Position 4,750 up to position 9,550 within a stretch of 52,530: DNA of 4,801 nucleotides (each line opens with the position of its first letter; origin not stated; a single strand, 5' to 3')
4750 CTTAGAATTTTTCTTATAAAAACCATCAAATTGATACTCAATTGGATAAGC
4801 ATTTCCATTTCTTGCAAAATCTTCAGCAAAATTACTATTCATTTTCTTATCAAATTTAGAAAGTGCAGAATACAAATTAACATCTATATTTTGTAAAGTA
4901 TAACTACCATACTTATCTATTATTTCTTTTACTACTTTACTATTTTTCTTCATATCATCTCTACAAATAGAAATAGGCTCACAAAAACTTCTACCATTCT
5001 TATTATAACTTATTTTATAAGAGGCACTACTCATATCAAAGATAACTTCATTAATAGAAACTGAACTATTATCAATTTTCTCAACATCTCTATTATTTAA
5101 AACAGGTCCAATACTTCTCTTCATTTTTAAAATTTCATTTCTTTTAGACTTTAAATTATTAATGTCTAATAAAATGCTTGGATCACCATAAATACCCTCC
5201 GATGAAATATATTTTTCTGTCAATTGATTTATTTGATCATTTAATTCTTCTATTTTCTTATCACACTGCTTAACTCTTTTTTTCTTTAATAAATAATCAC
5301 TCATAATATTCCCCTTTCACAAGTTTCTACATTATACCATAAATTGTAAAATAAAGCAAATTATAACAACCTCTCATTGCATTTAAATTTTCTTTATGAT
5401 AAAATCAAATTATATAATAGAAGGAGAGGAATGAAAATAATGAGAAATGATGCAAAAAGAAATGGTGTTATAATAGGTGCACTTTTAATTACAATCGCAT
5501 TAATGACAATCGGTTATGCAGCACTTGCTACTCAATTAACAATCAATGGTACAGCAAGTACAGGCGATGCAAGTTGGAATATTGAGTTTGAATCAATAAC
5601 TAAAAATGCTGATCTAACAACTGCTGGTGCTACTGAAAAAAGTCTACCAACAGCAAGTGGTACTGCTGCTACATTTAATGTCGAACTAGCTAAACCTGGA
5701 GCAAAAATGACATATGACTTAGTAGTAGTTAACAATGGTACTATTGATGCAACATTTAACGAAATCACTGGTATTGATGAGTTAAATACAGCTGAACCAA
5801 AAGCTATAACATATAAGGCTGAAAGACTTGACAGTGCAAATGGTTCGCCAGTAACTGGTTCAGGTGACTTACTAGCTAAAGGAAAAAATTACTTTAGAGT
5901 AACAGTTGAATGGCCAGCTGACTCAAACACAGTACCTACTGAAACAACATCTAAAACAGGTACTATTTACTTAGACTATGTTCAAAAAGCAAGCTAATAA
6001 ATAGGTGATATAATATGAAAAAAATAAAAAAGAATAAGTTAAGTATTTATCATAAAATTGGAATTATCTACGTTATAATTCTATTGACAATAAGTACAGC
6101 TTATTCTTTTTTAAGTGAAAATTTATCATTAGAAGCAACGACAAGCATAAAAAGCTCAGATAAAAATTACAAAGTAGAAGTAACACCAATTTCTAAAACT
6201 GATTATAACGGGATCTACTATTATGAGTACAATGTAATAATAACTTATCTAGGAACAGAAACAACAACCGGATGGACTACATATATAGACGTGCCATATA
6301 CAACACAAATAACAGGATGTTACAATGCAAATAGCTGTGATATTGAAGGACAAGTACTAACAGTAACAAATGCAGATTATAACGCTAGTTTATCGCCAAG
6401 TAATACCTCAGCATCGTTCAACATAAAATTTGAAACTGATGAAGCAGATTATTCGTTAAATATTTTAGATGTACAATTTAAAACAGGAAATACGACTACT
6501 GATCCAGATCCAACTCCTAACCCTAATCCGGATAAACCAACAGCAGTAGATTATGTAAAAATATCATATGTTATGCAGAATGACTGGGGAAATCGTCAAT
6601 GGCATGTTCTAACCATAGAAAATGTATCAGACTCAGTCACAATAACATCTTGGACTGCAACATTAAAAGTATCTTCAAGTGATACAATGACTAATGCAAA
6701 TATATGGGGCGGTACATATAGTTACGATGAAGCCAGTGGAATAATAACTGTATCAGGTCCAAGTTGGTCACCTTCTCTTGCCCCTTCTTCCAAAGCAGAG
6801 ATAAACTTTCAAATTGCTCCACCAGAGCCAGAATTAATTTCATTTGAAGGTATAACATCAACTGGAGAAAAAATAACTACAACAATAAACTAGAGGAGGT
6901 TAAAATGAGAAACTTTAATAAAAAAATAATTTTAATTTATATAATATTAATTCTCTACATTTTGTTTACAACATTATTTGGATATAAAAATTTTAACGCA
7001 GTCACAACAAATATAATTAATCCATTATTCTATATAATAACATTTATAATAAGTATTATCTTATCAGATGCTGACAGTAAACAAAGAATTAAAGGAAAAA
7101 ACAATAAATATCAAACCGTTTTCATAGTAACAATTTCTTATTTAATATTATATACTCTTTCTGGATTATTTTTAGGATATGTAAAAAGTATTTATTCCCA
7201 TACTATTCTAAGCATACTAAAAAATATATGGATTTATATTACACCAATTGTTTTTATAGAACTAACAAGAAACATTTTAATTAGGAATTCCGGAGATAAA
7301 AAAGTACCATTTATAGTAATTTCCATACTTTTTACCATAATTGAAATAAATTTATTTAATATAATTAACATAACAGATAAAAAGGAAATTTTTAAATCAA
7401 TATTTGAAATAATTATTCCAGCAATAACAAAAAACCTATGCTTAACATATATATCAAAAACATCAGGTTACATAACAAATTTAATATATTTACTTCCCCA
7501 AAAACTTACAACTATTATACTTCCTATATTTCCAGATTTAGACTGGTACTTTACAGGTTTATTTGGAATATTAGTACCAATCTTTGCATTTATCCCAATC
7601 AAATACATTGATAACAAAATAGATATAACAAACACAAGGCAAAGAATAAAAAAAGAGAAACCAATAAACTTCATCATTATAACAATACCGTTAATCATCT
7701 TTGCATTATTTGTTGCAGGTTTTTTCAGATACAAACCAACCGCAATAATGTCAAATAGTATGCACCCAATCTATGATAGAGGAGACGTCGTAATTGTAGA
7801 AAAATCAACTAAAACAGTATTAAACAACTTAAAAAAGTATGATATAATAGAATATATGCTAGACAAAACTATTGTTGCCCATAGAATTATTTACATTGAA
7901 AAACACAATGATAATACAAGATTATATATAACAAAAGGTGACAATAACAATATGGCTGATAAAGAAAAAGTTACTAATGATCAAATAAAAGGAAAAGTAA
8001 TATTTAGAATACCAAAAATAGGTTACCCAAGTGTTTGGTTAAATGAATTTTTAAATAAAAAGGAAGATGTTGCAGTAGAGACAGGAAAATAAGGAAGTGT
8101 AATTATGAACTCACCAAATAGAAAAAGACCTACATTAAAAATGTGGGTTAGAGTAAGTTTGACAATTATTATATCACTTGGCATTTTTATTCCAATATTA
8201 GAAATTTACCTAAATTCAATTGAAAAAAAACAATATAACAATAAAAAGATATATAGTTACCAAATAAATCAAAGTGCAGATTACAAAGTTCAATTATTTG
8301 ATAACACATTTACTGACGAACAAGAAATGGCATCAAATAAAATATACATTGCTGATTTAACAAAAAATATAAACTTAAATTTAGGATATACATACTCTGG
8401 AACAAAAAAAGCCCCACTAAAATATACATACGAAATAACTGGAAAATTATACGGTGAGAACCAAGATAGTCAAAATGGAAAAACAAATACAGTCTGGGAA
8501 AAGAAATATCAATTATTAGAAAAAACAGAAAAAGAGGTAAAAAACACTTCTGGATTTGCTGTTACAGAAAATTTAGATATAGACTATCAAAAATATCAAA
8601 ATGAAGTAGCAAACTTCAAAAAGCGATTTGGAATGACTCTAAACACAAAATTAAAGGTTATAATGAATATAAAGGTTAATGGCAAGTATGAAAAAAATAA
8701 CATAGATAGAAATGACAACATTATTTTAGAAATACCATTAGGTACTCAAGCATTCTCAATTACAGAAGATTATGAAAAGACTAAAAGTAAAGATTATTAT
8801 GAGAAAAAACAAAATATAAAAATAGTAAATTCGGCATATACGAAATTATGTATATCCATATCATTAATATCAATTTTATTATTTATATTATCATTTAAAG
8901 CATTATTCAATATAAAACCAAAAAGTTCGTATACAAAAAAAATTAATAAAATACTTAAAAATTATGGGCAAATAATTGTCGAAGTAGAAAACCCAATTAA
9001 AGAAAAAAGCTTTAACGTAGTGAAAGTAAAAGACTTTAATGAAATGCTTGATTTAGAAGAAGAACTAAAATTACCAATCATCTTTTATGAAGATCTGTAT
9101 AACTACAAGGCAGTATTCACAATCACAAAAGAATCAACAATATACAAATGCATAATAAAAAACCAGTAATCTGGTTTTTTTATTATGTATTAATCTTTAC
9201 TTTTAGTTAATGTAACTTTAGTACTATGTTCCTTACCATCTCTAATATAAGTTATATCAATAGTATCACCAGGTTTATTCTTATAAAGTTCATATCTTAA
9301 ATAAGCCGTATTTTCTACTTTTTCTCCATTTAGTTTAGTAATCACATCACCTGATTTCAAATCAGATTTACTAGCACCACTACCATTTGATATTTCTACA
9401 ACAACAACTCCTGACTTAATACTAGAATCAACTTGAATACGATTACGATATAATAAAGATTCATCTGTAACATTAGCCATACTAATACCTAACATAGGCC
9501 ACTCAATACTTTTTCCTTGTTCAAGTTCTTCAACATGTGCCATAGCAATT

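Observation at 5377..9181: Four-gene operon resembling a TasA/SipW extracellular-fibre system but with a different composition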

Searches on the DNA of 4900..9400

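Call 63: search_rna_families(source=window, start=4900, end=9400, threshold=evalue, max_evalue=1)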
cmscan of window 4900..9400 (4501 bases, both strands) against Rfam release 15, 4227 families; matches with E-value up to 1: 0.
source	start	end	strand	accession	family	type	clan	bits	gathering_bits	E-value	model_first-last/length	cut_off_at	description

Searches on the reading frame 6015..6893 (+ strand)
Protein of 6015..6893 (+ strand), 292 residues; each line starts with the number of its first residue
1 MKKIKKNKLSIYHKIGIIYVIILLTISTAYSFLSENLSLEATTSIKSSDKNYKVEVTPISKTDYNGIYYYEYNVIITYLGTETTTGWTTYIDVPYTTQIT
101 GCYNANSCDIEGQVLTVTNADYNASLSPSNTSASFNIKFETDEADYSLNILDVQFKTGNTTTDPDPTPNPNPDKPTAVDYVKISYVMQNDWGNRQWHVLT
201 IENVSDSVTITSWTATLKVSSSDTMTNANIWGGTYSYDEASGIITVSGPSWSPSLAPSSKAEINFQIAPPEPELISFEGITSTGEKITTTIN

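Call 3: search_protein_families(library=pfam, proteins=[window:6015-6893:+], max_evalue=1)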
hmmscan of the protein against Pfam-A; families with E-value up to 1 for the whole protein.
window:6015-6893:+ (292 aa): 3 families
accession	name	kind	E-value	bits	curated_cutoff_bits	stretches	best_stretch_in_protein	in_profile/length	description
PF00553.25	CBM_2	-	1.5e-12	48.2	24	2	72-138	17-81/101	Cellulose binding domain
PF12245.14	Big_3_2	-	0.0073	16.9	23.3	1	178-266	15-98/122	Bacterial Ig-like domain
PF20601.3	DUF6797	-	0.11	13.8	24.9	0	52-78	61-87/96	Domain of unknown function (DUF6797)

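Call 4: search_protein_families(library=ncbifam, proteins=[window:6015-6893:+], max_evalue=1)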
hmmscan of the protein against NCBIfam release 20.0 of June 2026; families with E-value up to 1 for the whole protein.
window:6015-6893:+ (292 aa): 0 families

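Call 60: search_solved_structures(query=window:6015-6890:+, max_evalue=1, show_alignments=2)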
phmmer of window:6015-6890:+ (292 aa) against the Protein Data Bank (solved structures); distinct sequences matched with E-value up to 1: 3.
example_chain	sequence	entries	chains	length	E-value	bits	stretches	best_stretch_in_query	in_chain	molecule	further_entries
3ndy_E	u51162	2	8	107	0.0025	20.6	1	72-138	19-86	Endoglucanase D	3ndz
2rtt_A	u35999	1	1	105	0.19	14.5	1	77-136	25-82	ChiC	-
6f7e_A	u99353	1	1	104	0.46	13.2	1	72-139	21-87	Putative secreted cellulose binding protein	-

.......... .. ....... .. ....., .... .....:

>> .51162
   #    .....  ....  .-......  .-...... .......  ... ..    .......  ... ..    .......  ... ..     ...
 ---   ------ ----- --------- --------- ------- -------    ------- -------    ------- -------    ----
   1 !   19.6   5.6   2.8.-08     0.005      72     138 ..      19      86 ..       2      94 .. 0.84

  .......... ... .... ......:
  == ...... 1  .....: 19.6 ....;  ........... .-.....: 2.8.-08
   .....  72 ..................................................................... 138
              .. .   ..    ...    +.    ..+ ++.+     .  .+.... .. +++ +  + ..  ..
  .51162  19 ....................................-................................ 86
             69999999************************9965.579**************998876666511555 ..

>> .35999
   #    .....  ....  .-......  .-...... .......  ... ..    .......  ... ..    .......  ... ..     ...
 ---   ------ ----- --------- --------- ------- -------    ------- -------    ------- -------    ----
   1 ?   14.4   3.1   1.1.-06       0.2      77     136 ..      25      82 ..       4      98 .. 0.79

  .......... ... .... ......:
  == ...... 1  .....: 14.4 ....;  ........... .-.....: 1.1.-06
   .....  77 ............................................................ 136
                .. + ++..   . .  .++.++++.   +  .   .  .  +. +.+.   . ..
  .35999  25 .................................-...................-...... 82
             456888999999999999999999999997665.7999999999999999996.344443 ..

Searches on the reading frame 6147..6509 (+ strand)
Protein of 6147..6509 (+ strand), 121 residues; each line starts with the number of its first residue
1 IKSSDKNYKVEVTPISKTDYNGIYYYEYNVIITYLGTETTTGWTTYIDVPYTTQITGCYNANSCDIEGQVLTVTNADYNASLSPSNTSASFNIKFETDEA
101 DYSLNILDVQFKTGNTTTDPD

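Call 81: search_protein_families(library=pfam, proteins=[window:6147-6509:+], max_evalue=0.1)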
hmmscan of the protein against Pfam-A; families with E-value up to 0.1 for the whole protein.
window:6147-6509:+ (121 aa): 1 family
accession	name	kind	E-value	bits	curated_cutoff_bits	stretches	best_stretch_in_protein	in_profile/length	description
PF00553.25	CBM_2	-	1e-06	29.4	24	1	28-94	17-81/101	Cellulose binding domain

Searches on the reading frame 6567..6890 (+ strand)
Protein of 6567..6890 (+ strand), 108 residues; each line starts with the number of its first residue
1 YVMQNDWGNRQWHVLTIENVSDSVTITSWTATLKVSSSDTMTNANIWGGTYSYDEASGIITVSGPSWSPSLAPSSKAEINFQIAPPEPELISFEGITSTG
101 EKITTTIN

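Call 81: search_protein_families(library=pfam, proteins=[window:6567-6890:+], max_evalue=0.1)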
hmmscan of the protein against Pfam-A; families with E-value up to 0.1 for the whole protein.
window:6567-6890:+ (108 aa): 2 families
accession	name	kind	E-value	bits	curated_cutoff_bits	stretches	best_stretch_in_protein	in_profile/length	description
PF00553.25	CBM_2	-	1.5e-05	25.7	24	1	1-84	5-83/101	Cellulose binding domain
PF12245.14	Big_3_2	-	0.023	15.3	23.3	1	8-82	29-98/122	Bacterial Ig-like domain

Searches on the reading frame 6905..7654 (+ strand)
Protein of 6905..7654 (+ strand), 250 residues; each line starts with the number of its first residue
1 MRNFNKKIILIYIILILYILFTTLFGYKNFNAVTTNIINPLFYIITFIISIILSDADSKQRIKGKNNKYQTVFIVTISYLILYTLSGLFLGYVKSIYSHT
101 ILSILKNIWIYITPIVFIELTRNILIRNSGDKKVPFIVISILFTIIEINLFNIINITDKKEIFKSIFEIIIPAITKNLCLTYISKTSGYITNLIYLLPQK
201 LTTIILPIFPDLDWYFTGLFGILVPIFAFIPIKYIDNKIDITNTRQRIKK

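Call 64: search_protein_representatives(protein=window:6905-7654:+)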
Query: 250 residues. Proteins with E-value up to 0.001 (for the whole library): 781; up to 1e-10: 280; up to 1e-30: 19. The best 150 are listed.
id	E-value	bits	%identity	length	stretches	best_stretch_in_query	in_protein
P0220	4.6e-73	262.2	79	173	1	1-169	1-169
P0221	4.8e-48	180.3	45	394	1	2-250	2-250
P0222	2.7e-43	164.8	41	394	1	1-250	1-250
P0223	5.0e-41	157.4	41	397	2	1-231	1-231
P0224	1.4e-39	152.6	39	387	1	3-237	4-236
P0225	6.2e-38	147.2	38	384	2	1-239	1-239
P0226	3.4e-37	144.8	36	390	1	7-249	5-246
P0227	2.0e-36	142.3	40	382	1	2-238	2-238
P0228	8.1e-35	137.0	43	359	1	6-241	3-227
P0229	1.5e-34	136.1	34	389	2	1-250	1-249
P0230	6.2e-34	134.1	38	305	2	3-244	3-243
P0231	7.6e-34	133.8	37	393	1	6-247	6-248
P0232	1.2e-33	133.2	31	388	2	3-238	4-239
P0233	1.6e-33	132.7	38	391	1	2-244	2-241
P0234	3.0e-32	128.6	38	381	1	4-246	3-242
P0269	7.5e-22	94.6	28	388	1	6-240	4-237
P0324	7.7e-16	74.9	25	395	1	10-233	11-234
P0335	3.3e-15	72.8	27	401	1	7-238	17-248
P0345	1.5e-14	70.7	26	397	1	6-232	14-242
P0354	3.7e-14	69.4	28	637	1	54-234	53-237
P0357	4.2e-14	69.2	24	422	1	53-234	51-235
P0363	8.2e-14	68.3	26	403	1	8-247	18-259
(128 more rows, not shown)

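Call 65: search_protein_families(library=pfam, proteins=[P0354, P0357, P0324, P0345, P0363, P0335, P0269, P0232], max_evalue=0.01)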
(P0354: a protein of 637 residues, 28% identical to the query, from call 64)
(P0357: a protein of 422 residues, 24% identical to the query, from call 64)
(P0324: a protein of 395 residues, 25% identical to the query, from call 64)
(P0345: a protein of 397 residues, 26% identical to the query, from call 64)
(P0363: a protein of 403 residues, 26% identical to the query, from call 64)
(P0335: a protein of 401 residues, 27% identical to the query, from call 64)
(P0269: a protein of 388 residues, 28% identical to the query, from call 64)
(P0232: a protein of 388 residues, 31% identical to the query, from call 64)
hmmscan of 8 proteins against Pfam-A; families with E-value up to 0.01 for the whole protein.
P0354 (637 aa): 1 family
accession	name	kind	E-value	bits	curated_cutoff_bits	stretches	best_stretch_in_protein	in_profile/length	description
PF10502.14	Peptidase_S26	-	0.0039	17.6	22.9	1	267-324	4-62/168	Signal peptidase, peptidase S26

P0357 (422 aa): 0 families

P0324 (395 aa): 1 family
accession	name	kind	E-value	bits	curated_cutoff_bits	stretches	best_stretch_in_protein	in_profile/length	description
PF10502.14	Peptidase_S26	-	0.0012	19.3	22.9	1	260-321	7-67/168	Signal peptidase, peptidase S26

P0345 (397 aa): 2 families
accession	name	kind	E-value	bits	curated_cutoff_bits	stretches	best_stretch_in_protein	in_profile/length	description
PF10502.14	Peptidase_S26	-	9.9e-06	26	22.9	1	269-328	6-66/168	Signal peptidase, peptidase S26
PF00717.28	Peptidase_S24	-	0.00019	21.6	23.3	1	291-347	40-93/116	Peptidase S24-like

P0363 (403 aa): 2 families
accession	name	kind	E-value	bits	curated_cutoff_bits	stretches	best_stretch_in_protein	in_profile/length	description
PF10502.14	Peptidase_S26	-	1.1e-07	32.4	22.9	1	266-352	4-76/168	Signal peptidase, peptidase S26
PF16192.10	PMT_4TMC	-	0.0046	16.9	32.4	1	11-93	90-169/202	C-terminal four TMM region of protein-O-mannosyltransferase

P0335 (401 aa): 1 family
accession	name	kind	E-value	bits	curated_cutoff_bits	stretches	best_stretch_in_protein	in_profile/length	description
PF10502.14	Peptidase_S26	-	1.4e-07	32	22.9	1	267-330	5-67/168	Signal peptidase, peptidase S26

P0269 (388 aa): 2 families
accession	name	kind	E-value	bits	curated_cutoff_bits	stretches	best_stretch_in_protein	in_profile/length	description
PF10502.14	Peptidase_S26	-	3.6e-06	27.5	22.9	1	257-316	7-65/168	Signal peptidase, peptidase S26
PF00717.28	Peptidase_S24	-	0.00012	22.2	23.3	1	276-349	38-102/116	Peptidase S24-like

P0232 (388 aa): 1 family
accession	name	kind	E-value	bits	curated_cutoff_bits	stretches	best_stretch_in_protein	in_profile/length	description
PF10502.14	Peptidase_S26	-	6.2e-06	26.7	22.9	1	261-328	7-73/168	Signal peptidase, peptidase S26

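Call 66: find_encoding_contigs(protein=P0363, flank=6000, max_places=2)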
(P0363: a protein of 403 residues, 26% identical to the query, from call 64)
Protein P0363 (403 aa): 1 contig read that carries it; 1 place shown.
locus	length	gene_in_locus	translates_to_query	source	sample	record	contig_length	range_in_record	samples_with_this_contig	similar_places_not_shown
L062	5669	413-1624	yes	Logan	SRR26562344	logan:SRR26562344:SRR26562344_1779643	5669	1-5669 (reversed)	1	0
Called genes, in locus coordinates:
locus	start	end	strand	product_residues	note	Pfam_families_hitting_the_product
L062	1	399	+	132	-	?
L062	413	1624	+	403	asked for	PF10502:Peptidase_S26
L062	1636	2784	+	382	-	PF17231:DUF5305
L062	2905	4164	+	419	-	PF00376:MerR (weak), PF13411:MerR_1, PF13649:Methyltransf_25 (weak)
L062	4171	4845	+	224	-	PF00702:Hydrolase, PF12710:HAD (weak), PF13419:HAD_2, PF13242:Hydrolase_like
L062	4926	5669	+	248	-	?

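Call 67: find_encoding_contigs(protein=P0354, flank=6000, max_places=2)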
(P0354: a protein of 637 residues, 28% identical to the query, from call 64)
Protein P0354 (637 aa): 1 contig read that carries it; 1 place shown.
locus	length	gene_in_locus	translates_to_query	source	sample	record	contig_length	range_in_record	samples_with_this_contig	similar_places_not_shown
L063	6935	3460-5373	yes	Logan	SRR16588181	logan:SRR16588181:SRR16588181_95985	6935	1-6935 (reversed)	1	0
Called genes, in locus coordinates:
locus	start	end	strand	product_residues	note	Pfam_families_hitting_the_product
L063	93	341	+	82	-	PF14947:HTH_45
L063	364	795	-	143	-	PF01909:NTP_transf_2, PF18765:Polbeta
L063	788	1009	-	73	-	PF05168:HEPN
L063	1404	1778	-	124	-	PF24409:wHTH-PRTase_assc (weak)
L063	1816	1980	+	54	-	-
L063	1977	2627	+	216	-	-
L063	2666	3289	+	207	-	-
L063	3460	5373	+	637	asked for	-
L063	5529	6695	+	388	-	PF17231:DUF5305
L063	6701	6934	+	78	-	?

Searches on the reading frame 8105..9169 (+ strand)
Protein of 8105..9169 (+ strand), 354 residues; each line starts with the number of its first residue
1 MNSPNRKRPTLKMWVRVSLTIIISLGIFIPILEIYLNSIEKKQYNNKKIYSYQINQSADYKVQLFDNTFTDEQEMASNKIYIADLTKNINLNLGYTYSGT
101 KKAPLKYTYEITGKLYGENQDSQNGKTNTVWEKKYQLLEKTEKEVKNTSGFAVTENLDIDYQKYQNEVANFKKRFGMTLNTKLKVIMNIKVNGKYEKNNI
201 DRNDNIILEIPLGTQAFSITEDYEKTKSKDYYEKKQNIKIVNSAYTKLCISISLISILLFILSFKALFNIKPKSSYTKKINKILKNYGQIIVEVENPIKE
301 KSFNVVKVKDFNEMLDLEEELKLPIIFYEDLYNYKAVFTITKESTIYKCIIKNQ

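Call 3: search_protein_families(library=pfam, proteins=[window:8105-9169:+], max_evalue=1)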
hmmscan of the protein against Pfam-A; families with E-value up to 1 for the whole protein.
window:8105-9169:+ (354 aa): 2 families
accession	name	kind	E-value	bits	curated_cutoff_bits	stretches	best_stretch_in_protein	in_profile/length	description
PF17231.7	DUF5305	-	7.9e-23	81.5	29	1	131-347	1-215/217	Family of unknown function (DUF5305)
PF21699.3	TM1266-like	-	0.018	15.4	27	1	272-308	11-48/74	Iron-only hydrogenase system regulator, putative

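Call 4: search_protein_families(library=ncbifam, proteins=[window:8105-9169:+], max_evalue=1)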
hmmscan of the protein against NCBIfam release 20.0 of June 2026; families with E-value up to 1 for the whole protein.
window:8105-9169:+ (354 aa): 1 family
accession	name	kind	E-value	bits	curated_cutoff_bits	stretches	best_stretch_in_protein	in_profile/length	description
TIGR01325.1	O_suc_HS_sulf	equivalog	0.14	10.7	510.05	1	88-182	20-110/380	O-succinylhomoserine sulfhydrylase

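Call 61: search_solved_structures(query=window:8105-9166:+, max_evalue=1)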
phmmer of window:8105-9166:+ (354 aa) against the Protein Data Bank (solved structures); distinct sequences matched with E-value up to 1: 0.
